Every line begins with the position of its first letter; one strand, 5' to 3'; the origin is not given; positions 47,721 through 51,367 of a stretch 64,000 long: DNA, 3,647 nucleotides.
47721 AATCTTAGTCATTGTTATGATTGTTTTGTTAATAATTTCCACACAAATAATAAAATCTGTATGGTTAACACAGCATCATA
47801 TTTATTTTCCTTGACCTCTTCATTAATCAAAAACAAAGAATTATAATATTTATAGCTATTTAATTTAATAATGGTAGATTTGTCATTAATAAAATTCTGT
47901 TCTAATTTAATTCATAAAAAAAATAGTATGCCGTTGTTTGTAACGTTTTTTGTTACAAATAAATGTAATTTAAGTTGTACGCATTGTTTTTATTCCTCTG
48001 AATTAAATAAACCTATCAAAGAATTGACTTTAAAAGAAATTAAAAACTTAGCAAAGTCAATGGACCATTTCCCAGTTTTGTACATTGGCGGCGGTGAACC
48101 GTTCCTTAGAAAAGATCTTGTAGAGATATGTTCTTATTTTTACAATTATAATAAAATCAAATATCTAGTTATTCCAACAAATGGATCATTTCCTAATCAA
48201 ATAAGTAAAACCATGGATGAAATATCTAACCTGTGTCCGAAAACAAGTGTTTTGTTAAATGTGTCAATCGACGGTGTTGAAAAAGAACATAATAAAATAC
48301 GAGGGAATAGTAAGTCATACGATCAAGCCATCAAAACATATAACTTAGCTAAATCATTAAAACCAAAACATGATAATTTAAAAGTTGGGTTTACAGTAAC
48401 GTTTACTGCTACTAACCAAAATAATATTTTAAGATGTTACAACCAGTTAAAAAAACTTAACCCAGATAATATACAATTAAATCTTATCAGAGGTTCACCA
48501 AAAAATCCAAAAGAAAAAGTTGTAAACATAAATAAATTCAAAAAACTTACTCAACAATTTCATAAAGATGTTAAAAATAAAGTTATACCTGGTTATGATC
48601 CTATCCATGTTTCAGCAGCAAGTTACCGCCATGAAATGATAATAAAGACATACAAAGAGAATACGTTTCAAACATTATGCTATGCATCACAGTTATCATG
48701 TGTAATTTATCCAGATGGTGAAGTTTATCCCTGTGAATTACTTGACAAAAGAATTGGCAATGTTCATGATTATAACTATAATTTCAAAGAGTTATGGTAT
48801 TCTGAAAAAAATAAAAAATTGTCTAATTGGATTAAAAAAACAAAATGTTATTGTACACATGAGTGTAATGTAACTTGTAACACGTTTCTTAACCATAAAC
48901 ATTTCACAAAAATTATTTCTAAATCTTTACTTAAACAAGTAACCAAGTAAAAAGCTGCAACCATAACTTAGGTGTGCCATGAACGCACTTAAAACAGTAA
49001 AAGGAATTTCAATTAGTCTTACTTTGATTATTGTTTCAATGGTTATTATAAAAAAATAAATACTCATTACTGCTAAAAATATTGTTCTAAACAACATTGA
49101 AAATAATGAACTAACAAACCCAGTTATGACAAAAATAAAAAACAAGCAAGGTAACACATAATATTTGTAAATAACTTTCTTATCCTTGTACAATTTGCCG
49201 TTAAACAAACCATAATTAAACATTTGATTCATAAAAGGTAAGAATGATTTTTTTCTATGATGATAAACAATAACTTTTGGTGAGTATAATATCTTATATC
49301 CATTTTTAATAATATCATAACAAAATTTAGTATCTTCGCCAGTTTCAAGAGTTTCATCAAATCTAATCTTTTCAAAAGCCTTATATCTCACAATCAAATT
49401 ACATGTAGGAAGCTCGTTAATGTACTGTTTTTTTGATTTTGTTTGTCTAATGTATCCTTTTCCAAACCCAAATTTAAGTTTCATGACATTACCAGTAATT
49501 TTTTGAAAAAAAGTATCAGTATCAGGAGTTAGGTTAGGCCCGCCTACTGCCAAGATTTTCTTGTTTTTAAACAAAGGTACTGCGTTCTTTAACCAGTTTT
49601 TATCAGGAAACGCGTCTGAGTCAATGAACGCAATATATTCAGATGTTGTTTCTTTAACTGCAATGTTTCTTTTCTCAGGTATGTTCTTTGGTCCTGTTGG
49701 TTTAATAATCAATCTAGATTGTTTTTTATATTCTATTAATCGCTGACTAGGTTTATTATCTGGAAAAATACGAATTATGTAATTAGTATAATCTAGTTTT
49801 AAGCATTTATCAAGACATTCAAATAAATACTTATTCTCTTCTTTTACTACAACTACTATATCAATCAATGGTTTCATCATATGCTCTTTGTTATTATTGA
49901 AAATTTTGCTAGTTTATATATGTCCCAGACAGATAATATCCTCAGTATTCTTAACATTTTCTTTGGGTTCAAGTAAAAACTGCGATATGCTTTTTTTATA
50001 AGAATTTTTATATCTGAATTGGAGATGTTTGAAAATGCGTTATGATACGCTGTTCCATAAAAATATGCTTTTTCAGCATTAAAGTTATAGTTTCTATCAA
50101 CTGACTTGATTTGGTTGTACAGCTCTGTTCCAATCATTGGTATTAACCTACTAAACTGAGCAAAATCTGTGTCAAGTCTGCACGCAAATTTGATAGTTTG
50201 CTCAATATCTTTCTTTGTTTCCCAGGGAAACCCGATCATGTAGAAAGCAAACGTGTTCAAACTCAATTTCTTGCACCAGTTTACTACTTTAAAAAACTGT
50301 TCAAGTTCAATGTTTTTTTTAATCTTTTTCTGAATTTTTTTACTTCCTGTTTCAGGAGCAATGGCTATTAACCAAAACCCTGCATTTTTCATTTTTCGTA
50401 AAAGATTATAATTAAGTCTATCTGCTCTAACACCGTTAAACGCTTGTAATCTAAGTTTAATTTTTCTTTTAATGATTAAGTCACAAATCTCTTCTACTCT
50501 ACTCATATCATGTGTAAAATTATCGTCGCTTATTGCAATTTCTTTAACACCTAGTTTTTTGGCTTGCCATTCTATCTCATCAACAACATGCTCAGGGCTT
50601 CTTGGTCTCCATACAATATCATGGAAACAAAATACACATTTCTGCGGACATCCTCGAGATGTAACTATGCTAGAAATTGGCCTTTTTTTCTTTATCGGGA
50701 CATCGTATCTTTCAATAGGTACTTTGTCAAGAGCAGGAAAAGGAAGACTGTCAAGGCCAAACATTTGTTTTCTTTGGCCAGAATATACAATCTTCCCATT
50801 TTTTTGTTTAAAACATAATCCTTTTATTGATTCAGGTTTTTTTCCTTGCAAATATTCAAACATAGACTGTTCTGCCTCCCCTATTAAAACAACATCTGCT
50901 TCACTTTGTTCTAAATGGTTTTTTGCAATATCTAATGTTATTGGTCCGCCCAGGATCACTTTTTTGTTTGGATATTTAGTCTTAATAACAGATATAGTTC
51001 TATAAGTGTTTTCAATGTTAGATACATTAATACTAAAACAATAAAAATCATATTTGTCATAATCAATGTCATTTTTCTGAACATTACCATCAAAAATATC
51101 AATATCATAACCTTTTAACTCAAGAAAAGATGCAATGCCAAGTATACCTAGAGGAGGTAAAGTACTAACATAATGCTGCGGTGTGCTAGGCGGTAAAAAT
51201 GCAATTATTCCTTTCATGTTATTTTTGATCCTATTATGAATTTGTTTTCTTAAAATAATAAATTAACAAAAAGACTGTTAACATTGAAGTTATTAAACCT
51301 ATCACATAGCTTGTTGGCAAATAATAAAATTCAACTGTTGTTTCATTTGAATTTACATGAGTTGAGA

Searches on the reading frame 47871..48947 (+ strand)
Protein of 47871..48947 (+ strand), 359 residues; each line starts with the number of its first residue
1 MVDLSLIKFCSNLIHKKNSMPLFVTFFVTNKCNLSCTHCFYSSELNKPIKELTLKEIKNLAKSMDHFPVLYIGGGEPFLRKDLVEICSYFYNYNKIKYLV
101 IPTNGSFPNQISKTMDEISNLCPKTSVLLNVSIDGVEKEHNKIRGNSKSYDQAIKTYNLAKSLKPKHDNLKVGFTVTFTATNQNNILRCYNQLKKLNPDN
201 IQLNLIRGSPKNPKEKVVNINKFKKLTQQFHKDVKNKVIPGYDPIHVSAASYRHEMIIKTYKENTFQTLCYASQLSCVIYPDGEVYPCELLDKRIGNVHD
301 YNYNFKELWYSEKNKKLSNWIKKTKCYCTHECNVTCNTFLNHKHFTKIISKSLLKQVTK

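Call 57: search_protein_families(library=pfam, proteins=[window:47871-48947:+], max_evalue=0.00001)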
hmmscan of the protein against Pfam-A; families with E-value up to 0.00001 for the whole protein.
window:47871-48947:+ (359 aa): 2 families
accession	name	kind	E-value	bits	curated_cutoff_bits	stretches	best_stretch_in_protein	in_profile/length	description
PF04055.27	Radical_SAM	-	2e-18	67.6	29.5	1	28-166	3-143/166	Radical SAM superfamily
PF13186.11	SPASM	-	8.2e-07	29.7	21.5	1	270-333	1-64/67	Iron-sulfur cluster-binding domain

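Call 62: search_protein_families(library=padloc, proteins=[window:47871-48947:+], max_evalue=0.001)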
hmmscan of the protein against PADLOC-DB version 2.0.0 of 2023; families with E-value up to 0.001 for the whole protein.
window:47871-48947:+ (359 aa): 2 families
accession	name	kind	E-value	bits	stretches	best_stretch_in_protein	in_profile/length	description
PDLC02903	pVip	-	5e-18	63.5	1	24-233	2-194/257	Viperins not associated with kinases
PDLC02904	pVip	-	2.4e-11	41.7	1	21-237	2-203/262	Viperins associated with kinases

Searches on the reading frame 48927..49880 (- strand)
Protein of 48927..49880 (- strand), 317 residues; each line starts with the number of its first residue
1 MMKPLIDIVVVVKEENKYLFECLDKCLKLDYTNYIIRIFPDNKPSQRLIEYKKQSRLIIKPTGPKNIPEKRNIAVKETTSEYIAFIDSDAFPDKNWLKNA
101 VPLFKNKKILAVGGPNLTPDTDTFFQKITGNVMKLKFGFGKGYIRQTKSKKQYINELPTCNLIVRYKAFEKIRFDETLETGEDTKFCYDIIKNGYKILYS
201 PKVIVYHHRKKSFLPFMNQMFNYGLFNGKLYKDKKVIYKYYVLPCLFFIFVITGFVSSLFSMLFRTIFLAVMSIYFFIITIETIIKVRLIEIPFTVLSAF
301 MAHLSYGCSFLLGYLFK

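Call 57: search_protein_families(library=pfam, proteins=[window:48927-49880:-], max_evalue=0.00001)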
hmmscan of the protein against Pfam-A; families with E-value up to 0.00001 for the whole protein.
window:48927-49880:- (317 aa): 3 families
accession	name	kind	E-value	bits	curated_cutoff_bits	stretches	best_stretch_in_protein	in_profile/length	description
PF00535.33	Glycos_transf_2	-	1.1e-13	51.9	23.3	1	8-172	2-167/168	Glycosyl transferase family 2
PF13632.12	Glyco_trans_2_3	-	1.2e-11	45.3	27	1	82-276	1-191/198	Glycosyl transferase family group 2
PF13641.12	Glyco_tranf_2_3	-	2e-11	44.8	27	1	7-221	4-225/230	Glycosyltransferase like family 2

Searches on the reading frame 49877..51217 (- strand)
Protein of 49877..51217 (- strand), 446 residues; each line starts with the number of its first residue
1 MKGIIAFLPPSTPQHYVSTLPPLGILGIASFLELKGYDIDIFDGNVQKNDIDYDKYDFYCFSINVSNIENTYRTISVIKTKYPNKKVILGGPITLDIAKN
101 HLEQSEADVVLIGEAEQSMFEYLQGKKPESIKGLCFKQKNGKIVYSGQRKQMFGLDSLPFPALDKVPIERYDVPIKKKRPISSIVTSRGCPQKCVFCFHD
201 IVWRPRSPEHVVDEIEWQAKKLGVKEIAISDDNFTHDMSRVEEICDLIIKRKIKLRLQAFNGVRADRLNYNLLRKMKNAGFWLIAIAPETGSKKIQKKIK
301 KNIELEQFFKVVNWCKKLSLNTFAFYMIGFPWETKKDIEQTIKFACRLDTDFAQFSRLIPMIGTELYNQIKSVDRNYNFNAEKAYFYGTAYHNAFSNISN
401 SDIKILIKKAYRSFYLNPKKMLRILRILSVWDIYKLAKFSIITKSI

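Call 57: search_protein_families(library=pfam, proteins=[window:49877-51217:-], max_evalue=0.00001)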
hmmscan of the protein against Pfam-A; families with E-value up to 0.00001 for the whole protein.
window:49877-51217:- (446 aa): 2 families
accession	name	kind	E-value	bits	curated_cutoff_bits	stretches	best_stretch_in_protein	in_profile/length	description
PF04055.27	Radical_SAM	-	3.7e-21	76.4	29.5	1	184-345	1-166/166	Radical SAM superfamily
PF02310.24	B12-binding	-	6.2e-11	42.6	32.1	1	18-118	10-116/121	B12 binding domain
